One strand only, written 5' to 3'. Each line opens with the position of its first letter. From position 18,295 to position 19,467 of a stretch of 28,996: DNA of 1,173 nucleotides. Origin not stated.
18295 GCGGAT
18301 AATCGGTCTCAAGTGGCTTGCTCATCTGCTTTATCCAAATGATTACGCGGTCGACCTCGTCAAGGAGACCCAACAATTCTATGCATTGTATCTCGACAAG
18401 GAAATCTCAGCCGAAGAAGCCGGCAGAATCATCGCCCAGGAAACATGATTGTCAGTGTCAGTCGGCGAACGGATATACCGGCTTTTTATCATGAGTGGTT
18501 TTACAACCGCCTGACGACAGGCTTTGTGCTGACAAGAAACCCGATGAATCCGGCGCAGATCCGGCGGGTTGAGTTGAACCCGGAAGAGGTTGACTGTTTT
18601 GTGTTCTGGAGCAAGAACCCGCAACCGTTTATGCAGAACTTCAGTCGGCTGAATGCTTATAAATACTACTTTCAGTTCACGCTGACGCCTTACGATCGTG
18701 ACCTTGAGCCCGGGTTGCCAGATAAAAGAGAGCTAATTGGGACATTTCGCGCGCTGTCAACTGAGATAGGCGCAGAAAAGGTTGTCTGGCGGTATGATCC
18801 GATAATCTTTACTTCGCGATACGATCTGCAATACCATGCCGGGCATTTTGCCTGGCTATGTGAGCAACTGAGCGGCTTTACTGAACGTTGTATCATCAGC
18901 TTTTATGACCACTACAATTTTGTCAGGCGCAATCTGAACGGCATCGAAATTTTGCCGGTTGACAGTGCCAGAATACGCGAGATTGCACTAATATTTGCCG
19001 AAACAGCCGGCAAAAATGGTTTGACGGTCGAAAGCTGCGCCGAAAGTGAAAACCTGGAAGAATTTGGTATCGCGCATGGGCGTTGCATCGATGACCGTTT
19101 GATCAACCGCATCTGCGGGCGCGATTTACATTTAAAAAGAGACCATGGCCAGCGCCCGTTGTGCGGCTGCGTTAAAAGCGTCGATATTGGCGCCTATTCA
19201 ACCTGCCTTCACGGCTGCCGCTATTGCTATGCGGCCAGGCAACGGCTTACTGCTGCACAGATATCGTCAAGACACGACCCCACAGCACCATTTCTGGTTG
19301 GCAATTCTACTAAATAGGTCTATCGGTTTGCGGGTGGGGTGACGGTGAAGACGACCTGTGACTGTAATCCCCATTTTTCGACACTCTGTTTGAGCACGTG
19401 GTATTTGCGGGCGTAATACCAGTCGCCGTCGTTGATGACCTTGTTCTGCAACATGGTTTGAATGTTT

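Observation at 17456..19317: Cytoplasmic 'periplasmic-binding-protein' fold protein translationally coupled to a DUF1848 protein with radical-SAM-like CX3CX2C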

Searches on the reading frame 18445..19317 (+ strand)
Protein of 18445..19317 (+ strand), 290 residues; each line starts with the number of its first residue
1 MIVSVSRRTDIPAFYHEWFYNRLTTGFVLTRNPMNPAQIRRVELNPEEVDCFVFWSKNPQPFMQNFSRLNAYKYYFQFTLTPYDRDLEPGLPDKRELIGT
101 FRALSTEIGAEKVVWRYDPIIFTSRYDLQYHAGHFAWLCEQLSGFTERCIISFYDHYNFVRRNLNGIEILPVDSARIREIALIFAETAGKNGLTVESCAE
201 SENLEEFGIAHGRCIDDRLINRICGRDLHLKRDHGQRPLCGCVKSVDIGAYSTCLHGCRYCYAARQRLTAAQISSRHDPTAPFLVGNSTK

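Call 3: search_protein_families(library=pfam, proteins=[window:18445-19317:+], max_evalue=0.01)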
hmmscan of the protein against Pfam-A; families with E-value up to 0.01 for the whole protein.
window:18445-19317:+ (290 aa): 1 family
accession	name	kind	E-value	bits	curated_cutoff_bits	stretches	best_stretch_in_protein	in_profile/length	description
PF08902.16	DUF1848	-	3.2e-106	355.4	30.5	1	2-263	1-262/262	Domain of unknown function (DUF1848)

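Call 4: search_protein_families(library=ncbifam, proteins=[window:18445-19317:+], max_evalue=0.01)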
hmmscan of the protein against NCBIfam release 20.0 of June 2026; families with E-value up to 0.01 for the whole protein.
window:18445-19317:+ (290 aa): 0 families

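Call 7: search_solved_structures(query=window:18445-19317:+, max_evalue=1, show_alignments=2)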
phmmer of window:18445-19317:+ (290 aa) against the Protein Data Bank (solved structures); distinct sequences matched with E-value up to 1: 5.
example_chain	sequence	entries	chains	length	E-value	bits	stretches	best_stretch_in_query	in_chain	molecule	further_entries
9yq8_B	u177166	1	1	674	0.44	13.1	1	108-179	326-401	Coagulation factor V heavy chain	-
7kxy_A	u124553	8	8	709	0.48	13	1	108-179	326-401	Coagulation factor Va | Activated Factor V (FVa) heavy chain | Coagulation factor V heavy chain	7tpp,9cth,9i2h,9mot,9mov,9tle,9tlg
3cw1_E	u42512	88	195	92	0.88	12.1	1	118-164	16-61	Small nuclear ribonucleoprotein E | SmE | Sm-E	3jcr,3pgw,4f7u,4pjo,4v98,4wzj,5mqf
3ct8_A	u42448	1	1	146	0.9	12.1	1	39-141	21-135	Putative glyoxalase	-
6qdv_e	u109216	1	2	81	0.95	12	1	118-164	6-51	Small nuclear ribonucleoprotein E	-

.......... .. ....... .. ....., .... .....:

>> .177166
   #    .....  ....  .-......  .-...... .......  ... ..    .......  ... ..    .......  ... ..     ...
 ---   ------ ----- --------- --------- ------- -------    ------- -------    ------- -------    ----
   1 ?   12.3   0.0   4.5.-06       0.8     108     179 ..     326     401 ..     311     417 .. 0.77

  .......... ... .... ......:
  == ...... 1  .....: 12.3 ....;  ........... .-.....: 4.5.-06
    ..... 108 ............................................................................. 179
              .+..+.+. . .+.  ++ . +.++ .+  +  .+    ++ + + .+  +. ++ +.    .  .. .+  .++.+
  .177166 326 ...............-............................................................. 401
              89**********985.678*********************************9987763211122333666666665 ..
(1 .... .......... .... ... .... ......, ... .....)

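Call 11: find_homologous_proteins(query=window:18445-19317:+, max_evalue=0.00001)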
Query window:18445-19317:+ (290 aa): 8000 proteins with E <= 0.00001 among 8000 candidates; the best 120 are listed.
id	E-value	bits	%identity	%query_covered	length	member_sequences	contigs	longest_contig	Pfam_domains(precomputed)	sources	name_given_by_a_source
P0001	2.1e-202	689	100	100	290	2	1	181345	PF08902.17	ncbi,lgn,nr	ncbi:MAG: hypothetical protein GQF41_3352 [Candidatus Rifleibacterium amylolyticum]|nr:MAG: hypothet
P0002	1.4e-193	660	96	100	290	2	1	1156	PF08902.17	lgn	-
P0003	8.7e-188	641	92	100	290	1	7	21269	PF08902.17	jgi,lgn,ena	-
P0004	2.0e-181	620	90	100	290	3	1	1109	PF08902.17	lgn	-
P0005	8.8e-181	618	89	100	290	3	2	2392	PF08902.17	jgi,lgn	jgi:hypothetical protein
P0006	1.8e-180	617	89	100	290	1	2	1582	PF08902.17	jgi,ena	-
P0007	1.8e-177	607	88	100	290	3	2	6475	PF08902.17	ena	-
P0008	2.2e-174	597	85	100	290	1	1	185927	PF08902.17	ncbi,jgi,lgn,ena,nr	ncbi:MAG: hypothetical protein CVV42_13460 [Candidatus Riflebacteria bacterium HGW-Riflebacteria-2]|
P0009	8.4e-153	526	75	99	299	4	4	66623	PF08902.17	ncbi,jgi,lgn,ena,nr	ncbi:MAG: hypothetical protein CVV41_21925 [Candidatus Riflebacteria bacterium HGW-Riflebacteria-1]|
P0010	2.3e-152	525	75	99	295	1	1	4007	PF08902.17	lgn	-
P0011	1.8e-151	522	76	99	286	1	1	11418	PF08902.17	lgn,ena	-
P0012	3.7e-151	521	76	98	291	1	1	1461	PF08902.17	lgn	-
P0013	1.1e-150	519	73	99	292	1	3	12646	PF08902.17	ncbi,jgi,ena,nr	ncbi:MAG: hypothetical protein A2W80_13585 [Candidatus Riflebacteria bacterium GWC2_50_8]|nr:MAG: hy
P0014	1.3e-148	512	75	100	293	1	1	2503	PF08902.17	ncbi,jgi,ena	-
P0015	1.5e-142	492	71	98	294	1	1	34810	PF08902.17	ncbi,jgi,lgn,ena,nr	ncbi:MAG: DUF1848 domain-containing protein [Candidatus Riflebacteria bacterium]|nr:DUF1848 domain-c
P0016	4.3e-131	455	67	99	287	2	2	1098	PF08902.17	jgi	jgi:hypothetical protein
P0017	2.2e-105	370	53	99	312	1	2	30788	PF08902.17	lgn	-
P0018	6.8e-105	369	54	100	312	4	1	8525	PF08902.17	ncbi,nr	ncbi:MAG: DUF1848 domain-containing protein [Erysipelotrichia bacterium]|nr:DUF1848 domain-containin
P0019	7.7e-105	369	55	98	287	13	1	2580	PF08902.17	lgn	-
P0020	1.4e-104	368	55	98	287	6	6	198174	PF08902.17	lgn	-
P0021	1.5e-103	364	52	99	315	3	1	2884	PF08902.17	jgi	jgi:DNA repair photolyase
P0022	3.3e-102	360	53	99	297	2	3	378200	PF08902.17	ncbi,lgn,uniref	ncbi:DUF1848 domain-containing protein [Brassicibacter mesophilus]|uniref:DUF1848 domain-containing 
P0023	1.2e-101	358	53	100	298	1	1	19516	PF08902.17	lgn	-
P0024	4.9e-101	356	54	98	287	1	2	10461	PF08902.17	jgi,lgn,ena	-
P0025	9.0e-101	355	54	98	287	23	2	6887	PF08902.17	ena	-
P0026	1.0e-100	355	54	98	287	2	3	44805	PF08902.17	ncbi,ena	-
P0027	3.2e-100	353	52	100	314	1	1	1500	PF08902.17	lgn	-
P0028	3.7e-100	353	53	99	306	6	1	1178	PF08902.17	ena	-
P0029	5.3e-100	353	52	100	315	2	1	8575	PF08902.17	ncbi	-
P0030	2.6e-99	350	51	99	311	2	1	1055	PF08902.17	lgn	-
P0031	2.6e-99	350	52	99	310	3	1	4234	PF08902.17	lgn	-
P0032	2.7e-99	350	51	99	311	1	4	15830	PF08902.17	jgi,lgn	-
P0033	2.9e-99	350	51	100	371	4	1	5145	PF08902.17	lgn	-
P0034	2.9e-99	350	57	91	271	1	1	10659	PF08902.17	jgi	jgi:DNA repair photolyase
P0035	3.9e-99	350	52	99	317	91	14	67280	PF08902.17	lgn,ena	-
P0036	4.1e-99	350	51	99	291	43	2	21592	PF08902.17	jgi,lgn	-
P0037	5.4e-99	349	50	99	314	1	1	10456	PF08902.17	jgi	jgi:DNA repair photolyase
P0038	5.8e-99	349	51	99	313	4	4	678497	PF08902.17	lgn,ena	-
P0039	7.0e-99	349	51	100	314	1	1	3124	PF08902.17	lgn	-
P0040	7.7e-99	349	49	99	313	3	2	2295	PF08902.17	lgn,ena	-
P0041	8.4e-99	349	52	99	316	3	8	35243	PF08902.17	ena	-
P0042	1.3e-98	348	51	99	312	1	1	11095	PF08902.17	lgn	-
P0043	1.6e-98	348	50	100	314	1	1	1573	PF08902.17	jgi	jgi:Domain of unknown function (DUF1848).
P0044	2.1e-98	348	49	100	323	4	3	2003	PF08902.17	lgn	-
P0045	2.2e-98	347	51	100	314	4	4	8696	PF08902.17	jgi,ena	jgi:Domain of unknown function (DUF1848).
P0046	2.3e-98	347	51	99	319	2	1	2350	PF08902.17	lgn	-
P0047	2.6e-98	347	52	99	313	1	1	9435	PF08902.17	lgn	-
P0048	2.8e-98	347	54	100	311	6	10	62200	PF08902.17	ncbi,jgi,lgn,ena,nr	ncbi:MAG TPA: DUF1848 domain-containing protein [Firmicutes bacterium]|nr:DUF1848 domain-containing 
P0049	2.9e-98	347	50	99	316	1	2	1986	PF08902.17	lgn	-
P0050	3.1e-98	347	51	99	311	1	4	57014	PF08902.17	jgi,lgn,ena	-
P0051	3.6e-98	347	52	99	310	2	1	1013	PF08902.17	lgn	-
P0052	3.6e-98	347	52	99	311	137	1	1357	PF08902.17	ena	-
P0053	3.6e-98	347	50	99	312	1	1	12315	PF08902.17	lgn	-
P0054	3.7e-98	347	52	99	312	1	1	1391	PF08902.17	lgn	-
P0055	3.8e-98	347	53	99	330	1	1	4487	PF08902.17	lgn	-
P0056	6.1e-98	346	50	99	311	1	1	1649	PF08902.17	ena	-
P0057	6.4e-98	346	52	98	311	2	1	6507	PF08902.17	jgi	-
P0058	6.5e-98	346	51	99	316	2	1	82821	PF08902.17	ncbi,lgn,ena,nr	ncbi:MAG TPA: DUF1848 domain-containing protein [Clostridiaceae bacterium]|nr:DUF1848 domain-contain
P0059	7.1e-98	346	50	100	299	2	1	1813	PF08902.17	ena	-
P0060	8.8e-98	345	51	98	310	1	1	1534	PF08902.17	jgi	jgi:hypothetical protein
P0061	9.2e-98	345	50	100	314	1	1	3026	PF08902.17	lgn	-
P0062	9.5e-98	345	52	99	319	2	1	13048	PF08902.17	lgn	-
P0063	1.1e-97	345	51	99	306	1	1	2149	PF08902.17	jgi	jgi:hypothetical protein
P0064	1.5e-97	345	48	100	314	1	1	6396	PF08902.17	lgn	-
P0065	2.2e-97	344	52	99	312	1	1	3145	PF08902.17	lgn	-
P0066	2.3e-97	344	49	100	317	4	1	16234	PF08902.17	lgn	-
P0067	2.4e-97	344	51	99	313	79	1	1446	PF08902.17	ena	-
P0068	2.5e-97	344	50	100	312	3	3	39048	PF08902.17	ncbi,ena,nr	ncbi:MAG TPA: hypothetical protein DDZ89_13905 [Clostridiales bacterium]|nr:hypothetical protein [Cl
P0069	2.5e-97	344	51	99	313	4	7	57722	PF08902.17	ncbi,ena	-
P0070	2.5e-97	344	50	99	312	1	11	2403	PF08902.17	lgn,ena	-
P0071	2.6e-97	344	50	99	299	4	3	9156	PF08902.17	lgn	-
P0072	3.3e-97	344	49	99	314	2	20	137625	PF08902.17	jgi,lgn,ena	-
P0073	3.5e-97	344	49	99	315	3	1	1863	PF08902.17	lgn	-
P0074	3.5e-97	343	51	99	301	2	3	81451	PF08902.17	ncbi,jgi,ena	-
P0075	4.1e-97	343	51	99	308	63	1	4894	PF08902.17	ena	-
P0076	4.4e-97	343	51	100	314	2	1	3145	PF08902.17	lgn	-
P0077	4.6e-97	343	51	99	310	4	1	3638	PF08902.17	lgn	-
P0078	5.3e-97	343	49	99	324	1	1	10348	PF08902.17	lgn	-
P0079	5.9e-97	343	48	99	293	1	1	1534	PF08902.17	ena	-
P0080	6.3e-97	343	49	99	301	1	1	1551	PF08902.17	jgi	jgi:DNA repair photolyase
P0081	7.4e-97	342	51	99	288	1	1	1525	PF08902.17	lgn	-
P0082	7.6e-97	342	52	99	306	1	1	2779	PF08902.17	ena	-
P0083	8.7e-97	342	51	99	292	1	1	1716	PF08902.17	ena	-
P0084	8.8e-97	342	50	99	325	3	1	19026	PF08902.17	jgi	-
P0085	8.9e-97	342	51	99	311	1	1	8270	PF08902.17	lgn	-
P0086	9.0e-97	342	49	100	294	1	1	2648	PF08902.17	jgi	jgi:DNA repair photolyase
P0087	9.3e-97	342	49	99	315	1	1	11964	PF08902.17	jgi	jgi:DNA repair photolyase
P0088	9.3e-97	342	53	99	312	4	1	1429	PF08902.17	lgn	-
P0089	9.8e-97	342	51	99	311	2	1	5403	PF08902.17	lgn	-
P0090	1.1e-96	342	50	99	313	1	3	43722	PF08902.17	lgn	-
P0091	1.3e-96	342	51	99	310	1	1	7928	PF08902.17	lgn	-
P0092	1.3e-96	342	49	100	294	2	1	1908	PF08902.17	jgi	jgi:hypothetical protein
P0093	1.6e-96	341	50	99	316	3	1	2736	PF08902.17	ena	-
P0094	1.7e-96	341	52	99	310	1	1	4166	PF08902.17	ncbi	-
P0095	1.8e-96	341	52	98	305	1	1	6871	PF08902.17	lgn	-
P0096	1.8e-96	341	51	99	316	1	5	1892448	PF08902.17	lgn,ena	-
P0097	2.0e-96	341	52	99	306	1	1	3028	PF08902.17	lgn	-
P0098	2.0e-96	341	49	99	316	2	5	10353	PF08902.17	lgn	-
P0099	2.0e-96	341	51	99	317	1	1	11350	PF08902.17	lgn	-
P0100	2.0e-96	341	52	99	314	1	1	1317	PF08902.17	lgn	-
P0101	2.0e-96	341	51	99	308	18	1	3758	PF08902.17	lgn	-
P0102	2.1e-96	341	53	98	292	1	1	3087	PF08902.17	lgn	-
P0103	2.1e-96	341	50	99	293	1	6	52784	PF08902.17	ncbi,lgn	-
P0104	2.1e-96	341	51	100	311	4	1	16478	PF08902.17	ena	-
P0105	2.3e-96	341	50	99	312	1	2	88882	PF08902.17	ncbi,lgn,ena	-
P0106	2.4e-96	341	49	99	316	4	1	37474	PF08902.17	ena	-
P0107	2.5e-96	341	47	99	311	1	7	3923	PF08902.17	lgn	-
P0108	2.6e-96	341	49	99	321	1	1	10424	PF08902.17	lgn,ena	-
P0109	2.6e-96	341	51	99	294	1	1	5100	PF08902.17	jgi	jgi:DNA repair photolyase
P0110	2.6e-96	341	52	99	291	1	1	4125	PF08902.17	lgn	-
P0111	2.7e-96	341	52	99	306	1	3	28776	PF08902.17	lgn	-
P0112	2.7e-96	341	52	99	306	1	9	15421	PF08902.17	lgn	-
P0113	2.7e-96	341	53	99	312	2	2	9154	PF08902.17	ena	-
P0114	2.7e-96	341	52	99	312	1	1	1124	PF08902.17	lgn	-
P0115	2.9e-96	340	51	99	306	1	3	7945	PF08902.17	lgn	-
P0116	3.1e-96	340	51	99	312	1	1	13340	PF08902.17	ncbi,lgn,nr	ncbi:DUF1848 domain-containing protein [candidate division KSB1 bacterium]|nr:DUF1848 domain-contain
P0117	3.1e-96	340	49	99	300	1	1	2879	PF08902.17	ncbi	-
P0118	3.6e-96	340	49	100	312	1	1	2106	PF08902.17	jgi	jgi:hypothetical protein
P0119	3.6e-96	340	51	99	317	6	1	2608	PF08902.17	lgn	-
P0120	3.7e-96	340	52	99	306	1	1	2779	PF08902.17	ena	-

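Call 21: predict_structure(alignment_id=A1)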
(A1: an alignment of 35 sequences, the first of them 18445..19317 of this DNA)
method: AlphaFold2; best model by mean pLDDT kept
length: 290 residues; sequences in the alignment: 35
mean_pLDDT: 92.0   pTM: 0.91
mean pLDDT of the five models: 92.0, 91.4, 91.2, 90.4, 88.2
residues with pLDDT >= 90: 217; 70-90: 66; 50-70: 6; < 50: 1
segments of 3 or more residues with pLDDT < 50: none
pLDDT, mean of each block of 10 residues (from residue 1): 92 97 96 83 96 98 96 98 94 97 98 96 95 98 98 83 83 92 98 92 91 92 94 85 91 90 77 91 77
secondary structure, 60 per line:
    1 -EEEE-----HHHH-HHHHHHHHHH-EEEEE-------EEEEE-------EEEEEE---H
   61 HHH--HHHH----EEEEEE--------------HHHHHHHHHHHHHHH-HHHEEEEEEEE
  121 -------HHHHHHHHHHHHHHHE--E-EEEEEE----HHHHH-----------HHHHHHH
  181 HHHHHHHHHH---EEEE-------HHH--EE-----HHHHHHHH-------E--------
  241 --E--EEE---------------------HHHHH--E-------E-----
elements in order: E2-5 H11-14 H16-25 E27-31 E39-43 E51-56 H60-63 H66-69 E74-79 H94-108 E113-120 H128-142 E148-153 H158-162 H174-190 E194-197 H217-224 E246-248 H270-274

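Call 23: find_encoding_contigs(protein=P0008, flank=8000, max_places=2)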
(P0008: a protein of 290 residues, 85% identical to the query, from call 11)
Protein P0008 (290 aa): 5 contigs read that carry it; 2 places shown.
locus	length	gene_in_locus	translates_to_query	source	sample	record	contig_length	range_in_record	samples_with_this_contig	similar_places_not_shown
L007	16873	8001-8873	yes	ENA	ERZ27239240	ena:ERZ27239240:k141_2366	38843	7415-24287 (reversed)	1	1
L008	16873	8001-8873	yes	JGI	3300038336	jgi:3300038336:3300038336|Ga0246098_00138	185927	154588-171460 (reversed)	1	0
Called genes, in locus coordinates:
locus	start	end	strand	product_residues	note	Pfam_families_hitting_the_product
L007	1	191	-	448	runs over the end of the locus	PF02347:GDC-P, PF00266:Aminotran_5, PF01053:Cys_Met_Meta_PP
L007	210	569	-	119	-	PF01597:GCV_H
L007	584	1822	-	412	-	PF00464:SHMT, PF00155:Aminotran_1_2, PF00266:Aminotran_5 (weak), PF01212:Beta_elim_lyase (weak)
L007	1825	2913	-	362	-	PF01571:GCV_T, PF08669:GCV_T_C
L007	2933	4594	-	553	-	PF01268:FTHFS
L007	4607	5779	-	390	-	PF00266:Aminotran_5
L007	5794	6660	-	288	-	PF00763:THF_DHG_CYH, PF02882:THF_DHG_CYH_C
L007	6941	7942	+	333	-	PF01497:Peripla_BP_2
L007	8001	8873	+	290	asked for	PF08902:DUF1848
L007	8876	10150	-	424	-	-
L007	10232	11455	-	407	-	PF03415:Peptidase_C11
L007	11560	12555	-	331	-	PF07691:PA14, PF00691:OmpA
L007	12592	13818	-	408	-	PF00291:PALP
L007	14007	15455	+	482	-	PF00082:Peptidase_S8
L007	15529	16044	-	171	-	PF00027:cNMP_binding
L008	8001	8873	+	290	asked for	PF08902:DUF1848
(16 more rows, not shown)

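Call 24: find_encoding_contigs(protein=P0009, flank=8000, max_places=2)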
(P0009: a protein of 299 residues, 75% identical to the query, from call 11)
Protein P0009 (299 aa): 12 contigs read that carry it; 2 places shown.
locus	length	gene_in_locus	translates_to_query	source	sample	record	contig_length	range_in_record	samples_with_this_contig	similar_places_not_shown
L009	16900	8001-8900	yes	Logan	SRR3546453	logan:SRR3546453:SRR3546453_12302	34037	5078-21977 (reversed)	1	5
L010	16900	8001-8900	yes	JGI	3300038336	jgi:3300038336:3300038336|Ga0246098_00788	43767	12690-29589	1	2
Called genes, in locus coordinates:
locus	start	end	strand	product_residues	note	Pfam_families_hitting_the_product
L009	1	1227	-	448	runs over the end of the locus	PF02347:GDC-P, PF00266:Aminotran_5 (weak), PF01053:Cys_Met_Meta_PP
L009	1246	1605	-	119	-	PF01597:GCV_H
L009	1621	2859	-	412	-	PF00464:SHMT, PF00155:Aminotran_1_2, PF00266:Aminotran_5 (faint), PF01212:Beta_elim_lyase (weak)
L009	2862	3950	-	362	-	PF01571:GCV_T, PF08669:GCV_T_C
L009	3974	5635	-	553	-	PF01268:FTHFS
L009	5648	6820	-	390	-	PF00155:Aminotran_1_2 (faint), PF00266:Aminotran_5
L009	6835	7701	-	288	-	PF00763:THF_DHG_CYH, PF02882:THF_DHG_CYH_C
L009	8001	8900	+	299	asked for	PF08902:DUF1848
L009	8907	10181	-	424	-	-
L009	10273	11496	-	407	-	PF03415:Peptidase_C11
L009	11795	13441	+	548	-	PF00211:Guanylate_cyc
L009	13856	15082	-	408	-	PF00291:PALP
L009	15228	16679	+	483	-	PF00082:Peptidase_S8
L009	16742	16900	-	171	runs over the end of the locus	PF00027:cNMP_binding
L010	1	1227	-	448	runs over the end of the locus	PF02347:GDC-P, PF00266:Aminotran_5 (weak), PF01053:Cys_Met_Meta_PP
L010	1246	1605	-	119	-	PF01597:GCV_H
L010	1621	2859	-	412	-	PF00464:SHMT, PF00155:Aminotran_1_2, PF00266:Aminotran_5 (faint), PF01212:Beta_elim_lyase (weak)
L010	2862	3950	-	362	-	PF01571:GCV_T, PF08669:GCV_T_C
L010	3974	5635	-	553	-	PF01268:FTHFS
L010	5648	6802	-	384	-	PF00155:Aminotran_1_2 (faint), PF00266:Aminotran_5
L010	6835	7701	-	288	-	PF00763:THF_DHG_CYH, PF02882:THF_DHG_CYH_C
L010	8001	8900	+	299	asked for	PF08902:DUF1848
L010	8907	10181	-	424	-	-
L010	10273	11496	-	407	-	PF03415:Peptidase_C11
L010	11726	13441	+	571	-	PF00211:Guanylate_cyc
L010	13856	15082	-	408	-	PF00291:PALP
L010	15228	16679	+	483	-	PF00082:Peptidase_S8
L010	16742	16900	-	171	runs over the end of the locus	PF00027:cNMP_binding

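Call 26: find_related_loci(query=A1, collection=genome_contigs, flank=6000)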
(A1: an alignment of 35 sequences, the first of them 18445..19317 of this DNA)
Query A1 (290 aa) in genome_contigs; peptide patterns used: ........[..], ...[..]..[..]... (x = any residue, [..] = any of these).
600 stretches matched a pattern (row limit reached: there are more); 592 encode a relative of the query (tblastn E <= 1e-3); the best 80 are kept; 80 distinct loci.
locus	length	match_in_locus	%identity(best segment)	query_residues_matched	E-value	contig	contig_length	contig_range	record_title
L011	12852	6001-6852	71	1-284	1e-143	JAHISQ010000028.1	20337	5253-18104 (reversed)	MAG: Candidatus Riflebacteria bacterium isolate MM_PC_MetaG.mb.182 MM_PC_MetaG.mb.182_k141_288491, whole genome shotgun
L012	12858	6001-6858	53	1-286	7e-108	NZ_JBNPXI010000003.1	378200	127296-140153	Brassicibacter mesophilus strain DSM 24659 Ga0415269_03, whole genome shotgun sequence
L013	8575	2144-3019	52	1-290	1e-106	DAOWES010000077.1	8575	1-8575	MAG TPA_asm: Candidatus Cloacimonadota bacterium isolate CSMAG_1945 CSMAG_1945_k141_4152627_length_8575_cov_13.2182, who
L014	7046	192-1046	55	1-285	2e-106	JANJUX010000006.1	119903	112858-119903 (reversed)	MAG: Candidatus Riflebacteria bacterium isolate RXS2_metabat.bin.35 RXS2_k141_43193, whole genome shotgun sequence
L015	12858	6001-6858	51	1-286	9e-104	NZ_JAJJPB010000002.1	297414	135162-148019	Clostridium aromativorans strain WLY-B-L2 Scaffolds_2_297414, whole genome shotgun sequence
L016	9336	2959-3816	51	1-286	2e-100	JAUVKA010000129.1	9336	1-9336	MAG: Bacteroidota bacterium isolate CSMAG_468 CSMAG_468_k127_145535_length_9336_cov_15.0000, whole genome shotgun sequen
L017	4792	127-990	49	1-287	2e-99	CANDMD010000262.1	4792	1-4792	MAG TPA_asm: uncultured Lachnospiraceae bacterium isolate ERR6760102_bin.10_metawrap_v1.3_MAG genome assembly, contig: E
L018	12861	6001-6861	48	1-287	1e-98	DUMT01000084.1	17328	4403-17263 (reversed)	MAG TPA_asm: Clostridiales bacterium isolate AS04akNAM_92 22529_AS04, whole genome shotgun sequence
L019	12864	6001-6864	49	1-287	1e-97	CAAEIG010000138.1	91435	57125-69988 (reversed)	MAG TPA_asm: Clostridia bacterium, isolate HGM12914, WGS project CAAEIG010000000 data, contig: ERS473283_28_k99_38719, w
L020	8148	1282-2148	51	1-287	1e-97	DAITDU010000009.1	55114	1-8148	MAG TPA_asm: Clostridiales bacterium isolate CTOTU40279 NODE_346_length_55114_cov_4.753138, whole genome shotgun sequenc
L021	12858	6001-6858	47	1-286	6e-98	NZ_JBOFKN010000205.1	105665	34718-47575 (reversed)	MAG: Paraclostridium sp. isolate WFFMC_MAG_365 k139_129360_flag=1_multi=11.0000_len=105665, whole genome shotgun sequenc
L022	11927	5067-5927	51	1-287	8e-98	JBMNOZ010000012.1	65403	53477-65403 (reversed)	MAG: Desulfitobacteriia bacterium isolate SBF912SR4HQ0006 scaffold_391_c2, whole genome shotgun sequence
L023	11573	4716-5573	50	1-286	6e-98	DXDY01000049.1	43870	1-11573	MAG TPA_asm: Candidatus Alistipes cottocaccae isolate ChiBcec16-1783 ChiBcec16__C96248_L43870_SAMN08010103, whole genome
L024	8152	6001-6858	48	1-286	6e-97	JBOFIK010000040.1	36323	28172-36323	MAG: Sarcina sp. isolate WFFMC_MAG_022 k139_16368_flag=0_multi=71.5394_len=36323, whole genome shotgun sequence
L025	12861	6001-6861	48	1-286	9e-97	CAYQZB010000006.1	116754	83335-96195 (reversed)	MAG TPA_asm: uncultured Lachnospiraceae bacterium isolate SRP199465_co1_697 genome assembly, contig: NODE_194_length_116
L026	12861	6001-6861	48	1-287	1e-96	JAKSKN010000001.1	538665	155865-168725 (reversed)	MAG: Bacteroidales bacterium isolate Horse_feces74 MAG074_1, whole genome shotgun sequence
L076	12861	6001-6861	45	1-287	6e-91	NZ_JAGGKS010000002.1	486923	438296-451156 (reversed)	Sedimentibacter acidaminivorans strain DSM 24004 Ga0454127_02, whole genome shotgun sequence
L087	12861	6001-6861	45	1-287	9e-90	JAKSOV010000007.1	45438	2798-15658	MAG: Akkermansia sp. isolate Horse_feces186 MAG186_7, whole genome shotgun sequence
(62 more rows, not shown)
